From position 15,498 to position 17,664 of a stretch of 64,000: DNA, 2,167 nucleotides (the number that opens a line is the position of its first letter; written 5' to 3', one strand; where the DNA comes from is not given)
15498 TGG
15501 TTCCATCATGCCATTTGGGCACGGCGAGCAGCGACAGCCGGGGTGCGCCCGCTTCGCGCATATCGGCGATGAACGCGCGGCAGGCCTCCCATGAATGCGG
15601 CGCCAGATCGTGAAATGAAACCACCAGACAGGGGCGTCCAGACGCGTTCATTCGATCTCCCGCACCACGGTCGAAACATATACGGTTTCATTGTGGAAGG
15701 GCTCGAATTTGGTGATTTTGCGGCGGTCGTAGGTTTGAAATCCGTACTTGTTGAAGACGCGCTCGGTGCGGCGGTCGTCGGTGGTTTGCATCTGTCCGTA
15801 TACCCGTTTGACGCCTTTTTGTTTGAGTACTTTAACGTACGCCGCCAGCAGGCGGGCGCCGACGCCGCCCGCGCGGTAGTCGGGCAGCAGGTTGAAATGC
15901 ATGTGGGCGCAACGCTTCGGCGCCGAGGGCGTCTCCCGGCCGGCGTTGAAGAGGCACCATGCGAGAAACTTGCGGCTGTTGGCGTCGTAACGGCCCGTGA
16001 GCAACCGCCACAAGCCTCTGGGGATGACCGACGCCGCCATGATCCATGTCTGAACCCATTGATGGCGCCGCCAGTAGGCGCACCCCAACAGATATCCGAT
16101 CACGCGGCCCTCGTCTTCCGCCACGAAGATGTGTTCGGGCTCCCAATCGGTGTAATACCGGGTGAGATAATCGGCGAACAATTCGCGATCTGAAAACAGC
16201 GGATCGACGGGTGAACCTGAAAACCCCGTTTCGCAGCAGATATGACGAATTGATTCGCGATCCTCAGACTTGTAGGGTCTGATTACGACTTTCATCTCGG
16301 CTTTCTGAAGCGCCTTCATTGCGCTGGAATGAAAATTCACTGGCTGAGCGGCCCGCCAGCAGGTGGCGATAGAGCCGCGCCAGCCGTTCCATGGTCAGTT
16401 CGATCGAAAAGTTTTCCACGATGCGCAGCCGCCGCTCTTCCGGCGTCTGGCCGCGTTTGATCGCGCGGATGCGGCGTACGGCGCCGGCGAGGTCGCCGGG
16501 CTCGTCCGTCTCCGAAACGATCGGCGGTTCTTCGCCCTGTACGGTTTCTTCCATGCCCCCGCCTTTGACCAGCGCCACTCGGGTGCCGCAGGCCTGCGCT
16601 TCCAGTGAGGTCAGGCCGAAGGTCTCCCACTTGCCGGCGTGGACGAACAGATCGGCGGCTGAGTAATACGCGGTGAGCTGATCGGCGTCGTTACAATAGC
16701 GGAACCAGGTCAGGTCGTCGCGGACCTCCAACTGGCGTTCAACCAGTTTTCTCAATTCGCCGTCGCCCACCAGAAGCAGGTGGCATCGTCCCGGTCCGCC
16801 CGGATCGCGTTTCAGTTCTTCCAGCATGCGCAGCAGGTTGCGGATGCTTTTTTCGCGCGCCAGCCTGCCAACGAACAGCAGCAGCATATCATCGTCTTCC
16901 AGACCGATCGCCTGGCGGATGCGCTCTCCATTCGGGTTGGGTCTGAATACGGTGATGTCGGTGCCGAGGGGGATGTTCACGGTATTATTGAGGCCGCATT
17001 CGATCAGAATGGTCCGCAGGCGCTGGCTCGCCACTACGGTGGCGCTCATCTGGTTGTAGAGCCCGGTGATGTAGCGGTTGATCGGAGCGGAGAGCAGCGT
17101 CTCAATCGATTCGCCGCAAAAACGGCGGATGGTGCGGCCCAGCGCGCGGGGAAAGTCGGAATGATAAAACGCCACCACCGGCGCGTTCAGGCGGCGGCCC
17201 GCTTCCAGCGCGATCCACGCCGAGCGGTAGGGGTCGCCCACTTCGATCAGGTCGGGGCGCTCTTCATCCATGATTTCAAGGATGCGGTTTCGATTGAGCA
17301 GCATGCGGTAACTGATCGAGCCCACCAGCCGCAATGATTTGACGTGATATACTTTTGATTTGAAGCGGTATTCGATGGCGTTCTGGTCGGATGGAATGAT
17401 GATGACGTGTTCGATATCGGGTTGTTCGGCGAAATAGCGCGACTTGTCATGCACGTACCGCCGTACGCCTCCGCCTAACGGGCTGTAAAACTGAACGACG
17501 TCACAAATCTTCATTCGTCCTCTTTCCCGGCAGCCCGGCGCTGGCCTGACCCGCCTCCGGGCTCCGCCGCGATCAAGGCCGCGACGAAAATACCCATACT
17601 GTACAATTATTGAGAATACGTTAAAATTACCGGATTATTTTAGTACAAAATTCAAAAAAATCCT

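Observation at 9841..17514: Eight-gene minus-strand operon couples a GT4 / GNAT / DUF2334-deacetylase / flippase-like cassette to an orphan sensor kinase, a cupin and a Gfo oxidoreductase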

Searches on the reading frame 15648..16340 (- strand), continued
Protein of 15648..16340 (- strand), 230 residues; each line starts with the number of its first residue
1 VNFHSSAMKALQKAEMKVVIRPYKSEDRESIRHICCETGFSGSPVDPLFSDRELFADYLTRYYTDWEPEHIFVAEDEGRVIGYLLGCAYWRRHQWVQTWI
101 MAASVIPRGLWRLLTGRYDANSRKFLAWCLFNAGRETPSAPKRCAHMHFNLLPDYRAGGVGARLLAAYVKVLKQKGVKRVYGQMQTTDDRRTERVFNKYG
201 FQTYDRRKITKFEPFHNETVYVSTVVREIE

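Call 65: find_encoding_contigs(protein=P0227, flank=6000, max_places=2)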
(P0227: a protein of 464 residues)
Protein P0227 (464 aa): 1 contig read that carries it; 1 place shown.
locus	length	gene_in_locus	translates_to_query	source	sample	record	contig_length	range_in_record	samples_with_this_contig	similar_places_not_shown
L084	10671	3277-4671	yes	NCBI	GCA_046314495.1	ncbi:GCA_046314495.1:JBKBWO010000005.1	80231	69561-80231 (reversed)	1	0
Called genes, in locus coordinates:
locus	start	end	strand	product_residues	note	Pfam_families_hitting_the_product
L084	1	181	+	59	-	?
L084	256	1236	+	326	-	PF03486:HI0933_like (faint), PF07992:Pyr_redox_2, PF12831:FAD_oxidored (weak), PF13450:NAD_binding_8 (faint), PF13434:Lys_Orn_oxgnase, PF13738:Pyr_redox_3, PF00070:Pyr_redox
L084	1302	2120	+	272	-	PF00149:Metallophos, PF12850:Metallophos_2 (weak)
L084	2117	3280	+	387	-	PF13439:Glyco_transf_4, PF13579:Glyco_trans_4_4, PF00534:Glycos_transf_1, PF13692:Glyco_trans_1_4, PF13524:Glyco_trans_1_2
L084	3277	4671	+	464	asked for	PF13508:Acetyltransf_7 (faint), PF00583:Acetyltransf_1 (faint), PF00535:Glycos_transf_2, PF10111:Glyco_tranf_2_2 (faint), PF13641:Glyco_tranf_2_3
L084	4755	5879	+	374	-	-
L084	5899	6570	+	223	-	PF00072:Response_reg, PF00486:Trans_reg_C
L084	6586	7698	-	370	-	PF08240:ADH_N, PF16912:Glu_dehyd_C, PF00107:ADH_zinc_N, PF13602:ADH_zinc_N_2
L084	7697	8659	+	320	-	PF01380:SIS, PF00571:CBS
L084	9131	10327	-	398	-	PF13439:Glyco_transf_4, PF13579:Glyco_trans_4_4, PF20706:GT4-conflict, PF00534:Glycos_transf_1, PF13692:Glyco_trans_1_4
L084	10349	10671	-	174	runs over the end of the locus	PF12728:HTH_17, PF13411:MerR_1 (weak)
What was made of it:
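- In Fimbriimonadaceae the GNAT is fused to a GT2 with no DUF2334 nearby (call 65).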

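Call 66: find_encoding_contigs(protein=P0127, flank=5000, max_places=2)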
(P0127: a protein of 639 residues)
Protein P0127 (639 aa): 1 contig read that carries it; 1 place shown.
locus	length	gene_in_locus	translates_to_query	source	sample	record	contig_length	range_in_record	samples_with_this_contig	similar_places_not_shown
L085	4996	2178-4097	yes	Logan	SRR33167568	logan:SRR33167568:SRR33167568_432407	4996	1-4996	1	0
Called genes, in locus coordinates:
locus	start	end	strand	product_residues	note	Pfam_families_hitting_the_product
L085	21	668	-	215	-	PF04127:DFP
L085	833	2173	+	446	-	PF07690:MFS_1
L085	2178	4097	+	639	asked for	PF13439:Glyco_transf_4, PF20706:GT4-conflict, PF00534:Glycos_transf_1, PF13692:Glyco_trans_1_4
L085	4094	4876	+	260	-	PF10096:DUF2334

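Call 68: search_protein_families(library=ncbifam, proteins=[L084:2117-3280:+, L084:4755-5879:+, L085:4094-4876:+], max_evalue=0.00001)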
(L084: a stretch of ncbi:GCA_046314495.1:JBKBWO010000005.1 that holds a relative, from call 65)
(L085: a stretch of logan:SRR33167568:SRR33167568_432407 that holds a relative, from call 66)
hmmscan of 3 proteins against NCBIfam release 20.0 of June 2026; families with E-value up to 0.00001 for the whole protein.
L084:2117-3280:+ (387 aa): 18 families
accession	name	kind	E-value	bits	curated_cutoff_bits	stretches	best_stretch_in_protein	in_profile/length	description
NF053787.1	GlcN_PG_synth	equivalog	5.7e-25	87.9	480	1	100-383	73-358/361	N-acetylglucosaminyl phosphatidylglycerol synthase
NF049988.1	MGlcDAGSynMgs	equivalog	1.6e-18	67.3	400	1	21-361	2-364/398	alpha-monoglucosyldiacylglycerol synthase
NF053513.1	Gtran_IagA_BgsA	equivalog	9.1e-16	57.8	460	1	261-383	209-330/333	LTA glycolipid anchor biosynthesis glycosyltransferase, IagA/BgsA family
TIGR03999.1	thiol_BshA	equivalog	9.5e-14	51.1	273.7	1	239-367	221-355/375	N-acetyl-alpha-D-glucosaminyl L-malate synthase BshA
TIGR03449.1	mycothiol_MshA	equivalog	2.1e-12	46.7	462.5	1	42-384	30-403/406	D-inositol-3-phosphate glycosyltransferase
TIGR03088.1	stp2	hypoth_equivalog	2.4e-12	46.6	409.05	1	195-361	159-349/374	TIGR03088 family PEP-CTERM/XrtA system glycosyltransferase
NF049987.1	DaglGlyslTfaseDgs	equivalog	9.2e-11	41.2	500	1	267-382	212-325/332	processive diacylglycerol alpha-glucosyltransferase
TIGR04047.1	MSMEG_0565_glyc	hypoth_equivalog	1.3e-10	40.9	259.85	1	270-382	260-372/373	MSMEG_0565 family glycosyltransferase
NF038229.1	Glyco4_Geo_Pelo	equivalog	2.7e-10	39.8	400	1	265-362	216-313/338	GPMC system family 4 glycosyltransferase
NF047684.1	TeichurnBiosyTuaC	equivalog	2.5e-09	36.6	550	1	223-320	221-322/391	teichuronic acid biosynthesis protein TuaC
NF041879.1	EPS_EpsH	equivalog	3.2e-09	36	800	1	204-330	219-356/431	exopolysaccharide biosynthesis glycosyltransferase EpsH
NF041876.1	EPS_EpsE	equivalog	1.6e-08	34.2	400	1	192-360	182-371/389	exopolysaccharide biosynthesis GT4 family glycosyltransferase EpsE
TIGR04157.1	glyco_rSAM_CFB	subfamily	1.2e-07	31.1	400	1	224-341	230-354/406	TIGR04157 family glycosyltransferase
TIGR04063.1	stp3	hypoth_equivalog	1.2e-07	31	442.05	1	234-382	230-393/397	TIGR04063 family PEP-CTERM/XrtA system glycosyltransferase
NF038295.1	EPS_HpsP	equivalog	1.5e-07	30.8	550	1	269-382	270-385/388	hormogonium polysaccharide biosynthesis glycosyltransferase HpsP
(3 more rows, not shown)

L084:4755-5879:+ (374 aa): 0 families

L085:4094-4876:+ (260 aa): 1 family
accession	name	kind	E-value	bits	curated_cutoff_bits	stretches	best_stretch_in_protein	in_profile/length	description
NF053788.1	GlcNAc_PG_deac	equivalog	1.3e-55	188.5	280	1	2-238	2-237/241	N-acetylglucosaminyl phosphatidylglycerol deacetylase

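Call 70: search_protein_families(library=padloc, proteins=[window:15648-16295:-], max_evalue=0.001)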
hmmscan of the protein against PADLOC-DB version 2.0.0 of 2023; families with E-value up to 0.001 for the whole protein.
window:15648-16295:- (215 aa): 0 families

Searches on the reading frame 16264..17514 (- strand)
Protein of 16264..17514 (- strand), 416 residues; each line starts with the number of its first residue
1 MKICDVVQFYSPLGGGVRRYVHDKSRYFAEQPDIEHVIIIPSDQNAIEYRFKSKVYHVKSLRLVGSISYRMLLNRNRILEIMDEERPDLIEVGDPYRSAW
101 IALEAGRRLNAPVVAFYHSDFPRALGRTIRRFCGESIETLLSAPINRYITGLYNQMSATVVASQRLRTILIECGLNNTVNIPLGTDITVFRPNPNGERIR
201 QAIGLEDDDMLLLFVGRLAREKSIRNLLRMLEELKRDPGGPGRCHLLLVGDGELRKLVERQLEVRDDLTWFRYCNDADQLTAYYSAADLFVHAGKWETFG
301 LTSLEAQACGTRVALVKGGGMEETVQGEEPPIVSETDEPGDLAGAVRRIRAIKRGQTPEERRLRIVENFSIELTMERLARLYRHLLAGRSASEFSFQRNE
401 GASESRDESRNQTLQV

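Call 4: search_protein_families(library=pfam, proteins=[window:16264-17514:-], max_evalue=0.01)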
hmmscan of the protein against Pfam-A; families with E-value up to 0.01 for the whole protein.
window:16264-17514:- (416 aa): 6 families
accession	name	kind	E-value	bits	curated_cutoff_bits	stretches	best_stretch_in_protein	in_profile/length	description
PF00534.26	Glycos_transf_1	-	1.9e-24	86.6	26.4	1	197-350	3-156/172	Glycosyl transferases group 1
PF13692.12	Glyco_trans_1_4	-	7e-21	75.4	27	1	211-349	3-139/142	Glycosyl transferases group 1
PF13439.12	Glyco_transf_4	-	5.7e-17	62.7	28.5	1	15-187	2-168/170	Glycosyltransferase Family 4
PF13579.12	Glyco_trans_4_4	-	6.8e-09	36.7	29.7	1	15-133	1-117/158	Glycosyl transferase 4-like domain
PF20706.3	GT4-conflict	-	8e-08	32.1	26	1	191-326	178-321/385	Family 4 Glycosyltransferase in conflict systems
PF13477.12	Glyco_trans_4_2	-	0.005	17.4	23.4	0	37-121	27-111/139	Glycosyl transferase 4-like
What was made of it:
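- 16264..17514 (-): GpgS-like GT4 glycosyltransferase (416 aa), predicted lipid N-acetylglucosaminyl transferase. Pfam Glycos_transf_1 and Glyco_transf_4 (call 4).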

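Call 5: search_protein_families(library=ncbifam, proteins=[window:16264-17514:-], max_evalue=0.001)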
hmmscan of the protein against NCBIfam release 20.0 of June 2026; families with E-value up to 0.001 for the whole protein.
window:16264-17514:- (416 aa): 22 families
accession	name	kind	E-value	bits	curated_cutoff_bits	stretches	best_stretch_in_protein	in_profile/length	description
NF053787.1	GlcN_PG_synth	equivalog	1.2e-81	274.4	480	1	1-386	1-360/361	N-acetylglucosaminyl phosphatidylglycerol synthase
TIGR03449.1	mycothiol_MshA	equivalog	1e-20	74.1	462.5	1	181-386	193-404/406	D-inositol-3-phosphate glycosyltransferase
TIGR03088.1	stp2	hypoth_equivalog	1.4e-17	63.8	409.05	1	176-386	160-374/374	TIGR03088 family PEP-CTERM/XrtA system glycosyltransferase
TIGR02149.1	glgA_Coryne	subfamily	1.2e-16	60.9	302.4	1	181-385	174-390/391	glycogen synthase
TIGR03999.1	thiol_BshA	equivalog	2.8e-16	59.4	273.7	1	185-386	176-374/375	N-acetyl-alpha-D-glucosaminyl L-malate synthase BshA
NF049988.1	MGlcDAGSynMgs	equivalog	7.8e-15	55.1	400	1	67-313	67-316/398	alpha-monoglucosyldiacylglycerol synthase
TIGR04063.1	stp3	hypoth_equivalog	3.2e-13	49.3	442.05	1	70-354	76-362/397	TIGR04063 family PEP-CTERM/XrtA system glycosyltransferase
NF047684.1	TeichurnBiosyTuaC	equivalog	4.6e-13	48.8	550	1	160-385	169-389/391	teichuronic acid biosynthesis protein TuaC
NF041876.1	EPS_EpsE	equivalog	3.1e-11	43.2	400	1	177-374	187-385/389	exopolysaccharide biosynthesis GT4 family glycosyltransferase EpsE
TIGR04157.1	glyco_rSAM_CFB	subfamily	3.5e-11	42.7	400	1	186-329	204-343/406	TIGR04157 family glycosyltransferase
TIGR02095.1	glgA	subfamily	4.8e-11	42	328.45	1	196-384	279-472/477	glycogen/starch synthase, ADP-glucose type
NF038298.1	EPS_HpsO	equivalog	7e-10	38.2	575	1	158-283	149-272/388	hormogonium polysaccharide biosynthesis glycosyltransferase HpsO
NF012028.0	PRK15484.1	subfamily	2e-09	37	618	1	153-327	137-318/380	lipopolysaccharide N-acetylglucosaminyltransferase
NF053513.1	Gtran_IagA_BgsA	equivalog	1e-08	34.6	460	1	86-385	43-331/333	LTA glycolipid anchor biosynthesis glycosyltransferase, IagA/BgsA family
TIGR04047.1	MSMEG_0565_glyc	hypoth_equivalog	6.1e-08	32.1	259.85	1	180-383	163-372/373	MSMEG_0565 family glycosyltransferase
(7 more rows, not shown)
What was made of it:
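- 16264..17514 (-): The next match, MshA, reaches 74 bits (call 5).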

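Call 70: search_protein_families(library=padloc, proteins=[window:16264-17514:-], max_evalue=0.001)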
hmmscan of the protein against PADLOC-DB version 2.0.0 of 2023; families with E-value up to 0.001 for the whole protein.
window:16264-17514:- (416 aa): 0 families

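Call 77: search_solved_structures(query=window:16264-17514:-, max_evalue=0.00001)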
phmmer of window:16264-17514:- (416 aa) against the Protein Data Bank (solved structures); distinct sequences matched with E-value up to 0.00001: 17.
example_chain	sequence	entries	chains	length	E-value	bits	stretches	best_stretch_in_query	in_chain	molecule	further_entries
6kih_A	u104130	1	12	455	7.8e-17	64.8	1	177-388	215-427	Tll1590 protein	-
5d00_A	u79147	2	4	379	1.6e-08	37.4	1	195-387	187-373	N-acetyl-alpha-D-glucosaminyl L-malate synthase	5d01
3okc_A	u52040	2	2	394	2.9e-08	36.5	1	6-380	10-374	GDP-mannose-dependent alpha-(1-6)-phosphatidylinositol monomannoside mannosyltransferase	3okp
3oka_A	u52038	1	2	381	3e-08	36.5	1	6-379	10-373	GDP-mannose-dependent alpha-(1-6)-phosphatidylinositol monomannoside mannosyltransferase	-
6tvp_A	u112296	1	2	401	3.3e-08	36.3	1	183-337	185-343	Alpha-maltose-1-phosphate synthase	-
6d9t_A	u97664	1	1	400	2.8e-07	33.3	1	192-387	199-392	Glycosyl transferase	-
3c4q_A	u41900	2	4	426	4.5e-07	32.6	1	182-389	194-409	Predicted glycosyltransferases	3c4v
6n1x_A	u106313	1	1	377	4.9e-07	32.5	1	192-384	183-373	Glycosyltransferase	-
3c48_A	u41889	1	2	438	5.2e-07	32.4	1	182-388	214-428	Predicted glycosyltransferases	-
2jjm_A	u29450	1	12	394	6.5e-07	32.1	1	198-384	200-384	GLYCOSYL TRANSFERASE, GROUP 1 FAMILY PROTEIN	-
3mbo_A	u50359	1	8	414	7.5e-07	31.9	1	198-384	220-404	Glycosyltransferase, group 1 family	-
3fro_A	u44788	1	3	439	1.2e-06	31.2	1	204-383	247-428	GlgA glycogen synthase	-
2bis_A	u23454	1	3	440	1.2e-06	31.2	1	204-383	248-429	GLGA GLYCOGEN SYNTHASE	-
3l01_A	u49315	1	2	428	2.2e-06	30.3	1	204-382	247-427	GlgA glycogen synthase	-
9m88_C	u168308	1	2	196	2.5e-06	30.1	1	204-356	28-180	Glycogen synthase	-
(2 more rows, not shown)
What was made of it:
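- BshA, PimB' and MshA are among the nearest solved structures (call 77).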
